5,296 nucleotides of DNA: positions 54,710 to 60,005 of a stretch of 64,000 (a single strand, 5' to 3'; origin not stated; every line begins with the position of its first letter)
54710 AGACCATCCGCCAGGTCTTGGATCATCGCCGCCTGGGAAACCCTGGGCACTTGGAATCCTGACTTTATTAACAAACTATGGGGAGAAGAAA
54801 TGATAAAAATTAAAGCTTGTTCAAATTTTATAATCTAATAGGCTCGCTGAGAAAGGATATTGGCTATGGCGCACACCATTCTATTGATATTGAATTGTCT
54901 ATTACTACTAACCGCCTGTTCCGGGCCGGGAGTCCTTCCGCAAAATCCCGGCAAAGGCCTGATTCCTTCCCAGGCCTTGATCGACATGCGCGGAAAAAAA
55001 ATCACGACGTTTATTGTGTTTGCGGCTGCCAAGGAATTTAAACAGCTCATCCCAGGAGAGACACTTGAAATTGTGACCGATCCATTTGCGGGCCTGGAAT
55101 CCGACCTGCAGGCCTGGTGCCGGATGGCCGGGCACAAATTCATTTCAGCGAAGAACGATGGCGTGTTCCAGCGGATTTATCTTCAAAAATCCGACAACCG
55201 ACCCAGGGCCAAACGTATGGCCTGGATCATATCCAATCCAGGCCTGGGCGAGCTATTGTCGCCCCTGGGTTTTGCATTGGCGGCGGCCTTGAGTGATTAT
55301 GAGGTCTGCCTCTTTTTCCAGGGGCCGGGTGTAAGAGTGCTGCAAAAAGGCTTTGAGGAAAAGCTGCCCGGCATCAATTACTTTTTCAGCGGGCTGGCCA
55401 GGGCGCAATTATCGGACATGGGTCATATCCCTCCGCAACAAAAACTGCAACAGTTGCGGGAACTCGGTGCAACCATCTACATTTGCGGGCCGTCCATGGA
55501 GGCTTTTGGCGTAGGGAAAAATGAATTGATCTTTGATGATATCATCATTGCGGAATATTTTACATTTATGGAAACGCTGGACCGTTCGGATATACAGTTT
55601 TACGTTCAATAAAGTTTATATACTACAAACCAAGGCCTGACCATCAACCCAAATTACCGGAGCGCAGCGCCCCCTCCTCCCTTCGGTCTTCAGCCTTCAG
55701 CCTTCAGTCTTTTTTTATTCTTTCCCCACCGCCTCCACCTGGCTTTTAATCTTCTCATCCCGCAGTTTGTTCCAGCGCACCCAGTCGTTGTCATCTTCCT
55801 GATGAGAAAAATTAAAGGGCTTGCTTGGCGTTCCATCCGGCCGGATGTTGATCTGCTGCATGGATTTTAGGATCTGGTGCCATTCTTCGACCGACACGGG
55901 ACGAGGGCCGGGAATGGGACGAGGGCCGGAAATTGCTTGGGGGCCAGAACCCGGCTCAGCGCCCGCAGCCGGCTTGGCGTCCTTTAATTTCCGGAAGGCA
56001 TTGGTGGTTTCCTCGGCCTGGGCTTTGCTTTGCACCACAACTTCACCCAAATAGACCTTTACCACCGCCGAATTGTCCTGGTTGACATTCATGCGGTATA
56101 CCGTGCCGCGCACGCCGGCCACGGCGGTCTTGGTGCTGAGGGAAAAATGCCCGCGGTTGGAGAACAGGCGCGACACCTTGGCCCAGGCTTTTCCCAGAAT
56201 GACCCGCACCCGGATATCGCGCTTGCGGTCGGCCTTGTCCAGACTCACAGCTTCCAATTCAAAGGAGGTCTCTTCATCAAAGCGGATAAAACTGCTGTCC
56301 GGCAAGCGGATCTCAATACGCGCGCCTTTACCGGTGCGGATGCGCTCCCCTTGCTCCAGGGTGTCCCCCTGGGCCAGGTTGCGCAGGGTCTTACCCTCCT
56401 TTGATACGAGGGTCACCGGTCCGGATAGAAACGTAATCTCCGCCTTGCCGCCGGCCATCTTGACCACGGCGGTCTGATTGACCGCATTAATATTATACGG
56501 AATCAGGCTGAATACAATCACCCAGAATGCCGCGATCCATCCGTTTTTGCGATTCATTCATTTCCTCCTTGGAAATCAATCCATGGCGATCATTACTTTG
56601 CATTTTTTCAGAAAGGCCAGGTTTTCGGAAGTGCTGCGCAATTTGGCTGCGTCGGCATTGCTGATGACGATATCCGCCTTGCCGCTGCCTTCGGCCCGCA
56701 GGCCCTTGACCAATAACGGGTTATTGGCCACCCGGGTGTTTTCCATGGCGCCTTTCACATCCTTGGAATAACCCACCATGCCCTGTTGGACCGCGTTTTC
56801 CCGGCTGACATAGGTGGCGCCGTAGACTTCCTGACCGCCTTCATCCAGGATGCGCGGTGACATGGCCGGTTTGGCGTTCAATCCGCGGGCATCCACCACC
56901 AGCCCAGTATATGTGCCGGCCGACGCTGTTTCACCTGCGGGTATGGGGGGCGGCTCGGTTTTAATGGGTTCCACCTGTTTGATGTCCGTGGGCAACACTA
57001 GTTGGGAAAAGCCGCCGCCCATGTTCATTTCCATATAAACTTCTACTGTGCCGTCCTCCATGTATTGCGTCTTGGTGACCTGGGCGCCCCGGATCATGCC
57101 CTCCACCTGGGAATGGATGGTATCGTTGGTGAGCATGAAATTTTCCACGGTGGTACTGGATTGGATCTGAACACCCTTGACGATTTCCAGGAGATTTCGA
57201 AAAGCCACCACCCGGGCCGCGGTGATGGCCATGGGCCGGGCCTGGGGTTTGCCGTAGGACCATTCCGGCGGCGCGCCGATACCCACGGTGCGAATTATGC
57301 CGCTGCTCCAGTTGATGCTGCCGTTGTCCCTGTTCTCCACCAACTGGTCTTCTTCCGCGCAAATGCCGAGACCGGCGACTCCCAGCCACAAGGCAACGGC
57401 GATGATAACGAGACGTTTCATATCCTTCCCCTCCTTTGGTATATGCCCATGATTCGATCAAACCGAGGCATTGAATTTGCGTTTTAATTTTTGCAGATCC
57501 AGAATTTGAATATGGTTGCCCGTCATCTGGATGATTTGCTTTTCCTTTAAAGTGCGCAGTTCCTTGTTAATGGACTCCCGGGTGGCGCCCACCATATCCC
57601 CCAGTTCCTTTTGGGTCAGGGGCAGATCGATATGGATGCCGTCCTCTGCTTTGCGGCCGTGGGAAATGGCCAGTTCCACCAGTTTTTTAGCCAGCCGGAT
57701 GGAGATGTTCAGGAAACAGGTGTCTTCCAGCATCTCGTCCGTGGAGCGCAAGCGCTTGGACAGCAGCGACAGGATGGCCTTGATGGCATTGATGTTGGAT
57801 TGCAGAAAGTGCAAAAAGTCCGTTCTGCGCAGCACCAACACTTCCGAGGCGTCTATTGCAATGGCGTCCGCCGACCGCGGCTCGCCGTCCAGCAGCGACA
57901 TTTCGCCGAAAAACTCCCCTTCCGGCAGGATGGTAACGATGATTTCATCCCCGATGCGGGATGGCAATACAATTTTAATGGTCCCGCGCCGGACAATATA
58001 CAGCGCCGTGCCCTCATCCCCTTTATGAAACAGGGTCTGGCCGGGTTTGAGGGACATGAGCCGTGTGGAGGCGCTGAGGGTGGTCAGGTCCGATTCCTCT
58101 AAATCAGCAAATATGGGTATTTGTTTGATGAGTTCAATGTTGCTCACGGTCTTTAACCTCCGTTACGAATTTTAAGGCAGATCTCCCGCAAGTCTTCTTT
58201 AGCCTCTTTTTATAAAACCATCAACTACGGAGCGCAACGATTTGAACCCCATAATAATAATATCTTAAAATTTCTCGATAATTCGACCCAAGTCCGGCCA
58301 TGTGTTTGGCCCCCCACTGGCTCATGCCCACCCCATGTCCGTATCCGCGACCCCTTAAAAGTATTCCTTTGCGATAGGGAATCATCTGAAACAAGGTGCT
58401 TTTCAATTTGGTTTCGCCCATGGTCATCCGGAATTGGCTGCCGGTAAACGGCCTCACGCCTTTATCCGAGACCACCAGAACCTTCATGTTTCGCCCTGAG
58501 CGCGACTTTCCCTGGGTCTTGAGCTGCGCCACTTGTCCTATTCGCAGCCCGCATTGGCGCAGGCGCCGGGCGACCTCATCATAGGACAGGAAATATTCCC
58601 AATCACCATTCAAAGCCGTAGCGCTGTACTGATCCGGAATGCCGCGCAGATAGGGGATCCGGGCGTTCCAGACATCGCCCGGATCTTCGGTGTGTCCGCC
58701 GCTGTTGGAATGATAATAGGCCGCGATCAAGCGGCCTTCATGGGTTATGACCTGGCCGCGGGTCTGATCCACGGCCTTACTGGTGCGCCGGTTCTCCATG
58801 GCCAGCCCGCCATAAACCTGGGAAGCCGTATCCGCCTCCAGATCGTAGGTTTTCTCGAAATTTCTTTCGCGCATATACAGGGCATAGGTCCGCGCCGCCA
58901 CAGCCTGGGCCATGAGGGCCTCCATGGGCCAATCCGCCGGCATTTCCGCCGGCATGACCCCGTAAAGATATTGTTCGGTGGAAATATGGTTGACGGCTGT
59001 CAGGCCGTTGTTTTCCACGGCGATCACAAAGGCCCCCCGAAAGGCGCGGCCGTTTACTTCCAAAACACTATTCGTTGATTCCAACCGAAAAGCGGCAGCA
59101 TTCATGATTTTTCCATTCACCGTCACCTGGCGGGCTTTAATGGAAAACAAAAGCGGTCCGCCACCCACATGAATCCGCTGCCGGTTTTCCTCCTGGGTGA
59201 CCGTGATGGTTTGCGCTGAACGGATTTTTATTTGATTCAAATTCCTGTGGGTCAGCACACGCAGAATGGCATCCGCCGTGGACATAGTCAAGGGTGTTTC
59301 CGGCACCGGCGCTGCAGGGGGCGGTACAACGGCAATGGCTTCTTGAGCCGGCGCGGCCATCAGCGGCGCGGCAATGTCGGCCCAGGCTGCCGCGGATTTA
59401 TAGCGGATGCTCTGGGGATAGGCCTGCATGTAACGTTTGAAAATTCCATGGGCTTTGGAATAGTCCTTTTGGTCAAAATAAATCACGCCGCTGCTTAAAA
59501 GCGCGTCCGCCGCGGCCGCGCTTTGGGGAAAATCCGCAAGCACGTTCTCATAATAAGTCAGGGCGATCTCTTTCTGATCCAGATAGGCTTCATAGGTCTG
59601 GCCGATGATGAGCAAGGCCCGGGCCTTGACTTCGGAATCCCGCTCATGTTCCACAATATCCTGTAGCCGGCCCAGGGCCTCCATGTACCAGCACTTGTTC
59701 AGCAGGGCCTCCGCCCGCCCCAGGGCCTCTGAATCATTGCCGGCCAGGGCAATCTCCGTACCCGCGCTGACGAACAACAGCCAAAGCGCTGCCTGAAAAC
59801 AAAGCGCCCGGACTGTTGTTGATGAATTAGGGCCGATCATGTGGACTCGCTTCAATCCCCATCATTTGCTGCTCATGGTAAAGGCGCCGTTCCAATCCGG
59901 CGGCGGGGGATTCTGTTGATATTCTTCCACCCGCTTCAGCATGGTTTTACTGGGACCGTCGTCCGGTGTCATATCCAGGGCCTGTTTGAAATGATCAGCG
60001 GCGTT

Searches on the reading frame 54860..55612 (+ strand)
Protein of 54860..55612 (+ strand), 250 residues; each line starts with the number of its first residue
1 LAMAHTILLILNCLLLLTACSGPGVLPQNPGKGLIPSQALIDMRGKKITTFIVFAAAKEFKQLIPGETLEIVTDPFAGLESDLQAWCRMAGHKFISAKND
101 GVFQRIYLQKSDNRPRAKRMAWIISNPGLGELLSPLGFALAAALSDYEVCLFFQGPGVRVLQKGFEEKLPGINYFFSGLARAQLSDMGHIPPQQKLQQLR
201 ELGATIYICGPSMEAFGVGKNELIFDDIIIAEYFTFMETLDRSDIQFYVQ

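Call 25: search_protein_families(library=pfam, proteins=[window:54860-55612:+], max_evalue=0.001)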
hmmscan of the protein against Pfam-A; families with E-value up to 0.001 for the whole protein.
window:54860-55612:+ (250 aa): 3 families
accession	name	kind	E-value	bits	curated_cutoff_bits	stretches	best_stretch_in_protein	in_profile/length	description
PF02635.20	DsrE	-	8e-12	45.8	22.7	1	121-244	4-111/116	DsrE/DsrF-like family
PF01206.22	TusA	-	4e-06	27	28.6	1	55-110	16-70/70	Sulfurtransferase TusA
PF13686.11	DrsE_2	-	0.00017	22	25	0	196-247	105-155/156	DsrE/DsrF/DrsH-like family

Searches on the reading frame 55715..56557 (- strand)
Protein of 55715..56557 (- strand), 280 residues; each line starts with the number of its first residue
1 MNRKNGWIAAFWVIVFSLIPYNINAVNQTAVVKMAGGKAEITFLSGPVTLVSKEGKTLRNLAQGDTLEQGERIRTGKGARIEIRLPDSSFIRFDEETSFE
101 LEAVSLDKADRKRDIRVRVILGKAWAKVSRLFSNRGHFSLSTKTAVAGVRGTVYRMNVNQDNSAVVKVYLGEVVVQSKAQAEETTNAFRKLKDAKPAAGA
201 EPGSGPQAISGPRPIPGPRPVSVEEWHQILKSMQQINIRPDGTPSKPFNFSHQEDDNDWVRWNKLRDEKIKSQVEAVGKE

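Call 42: search_protein_families(library=pfam, proteins=[window:55715-56557:-], max_evalue=0.00001)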
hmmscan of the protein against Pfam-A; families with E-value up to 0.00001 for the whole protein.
window:55715-56557:- (280 aa): 1 family
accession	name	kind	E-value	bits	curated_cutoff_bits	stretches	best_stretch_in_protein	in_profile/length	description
PF04773.18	FecR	-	1.5e-16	61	24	1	72-173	2-96/97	FecR protein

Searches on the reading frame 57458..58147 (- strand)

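Call 42: search_protein_families(library=pfam, proteins=[window:57458-58147:-], max_evalue=0.00001)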
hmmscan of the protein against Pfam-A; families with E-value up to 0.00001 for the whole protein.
window:57458-58147:- (229 aa): 2 families
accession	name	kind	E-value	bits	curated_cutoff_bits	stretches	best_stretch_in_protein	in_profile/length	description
PF00027.35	cNMP_binding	-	9.4e-26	90.1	27.5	1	31-118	2-89/89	Cyclic nucleotide-binding domain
PF13545.12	HTH_Crp_2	-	2.9e-19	69.2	27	1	151-223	2-69/70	Crp-like helix-turn-helix domain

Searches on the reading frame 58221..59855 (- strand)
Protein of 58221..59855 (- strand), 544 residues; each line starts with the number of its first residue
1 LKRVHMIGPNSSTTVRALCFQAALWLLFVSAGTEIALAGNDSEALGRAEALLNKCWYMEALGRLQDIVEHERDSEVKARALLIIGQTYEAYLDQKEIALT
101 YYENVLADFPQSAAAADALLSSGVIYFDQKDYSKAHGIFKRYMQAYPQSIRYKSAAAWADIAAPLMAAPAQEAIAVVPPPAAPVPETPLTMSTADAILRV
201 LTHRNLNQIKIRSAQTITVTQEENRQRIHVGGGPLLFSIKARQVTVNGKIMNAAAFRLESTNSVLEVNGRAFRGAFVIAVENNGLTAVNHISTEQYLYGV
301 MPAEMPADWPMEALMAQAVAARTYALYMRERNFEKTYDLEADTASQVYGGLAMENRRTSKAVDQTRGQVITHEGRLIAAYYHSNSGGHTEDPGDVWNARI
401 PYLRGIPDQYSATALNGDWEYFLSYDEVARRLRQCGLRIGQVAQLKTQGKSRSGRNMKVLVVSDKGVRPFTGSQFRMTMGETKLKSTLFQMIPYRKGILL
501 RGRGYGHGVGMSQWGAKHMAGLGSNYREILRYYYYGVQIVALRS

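Call 42: search_protein_families(library=pfam, proteins=[window:58221-59855:-], max_evalue=0.00001)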
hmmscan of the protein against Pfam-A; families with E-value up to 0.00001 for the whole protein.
window:58221-59855:- (544 aa): 2 families
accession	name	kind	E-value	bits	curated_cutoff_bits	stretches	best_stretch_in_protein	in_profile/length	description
PF08486.15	SpoIID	-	4.1e-30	104.7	23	1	282-372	2-97/97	Stage II sporulation protein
PF13174.12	TPR_6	-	3.7e-09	37.1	26.3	0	80-112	2-33/33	Tetratricopeptide repeat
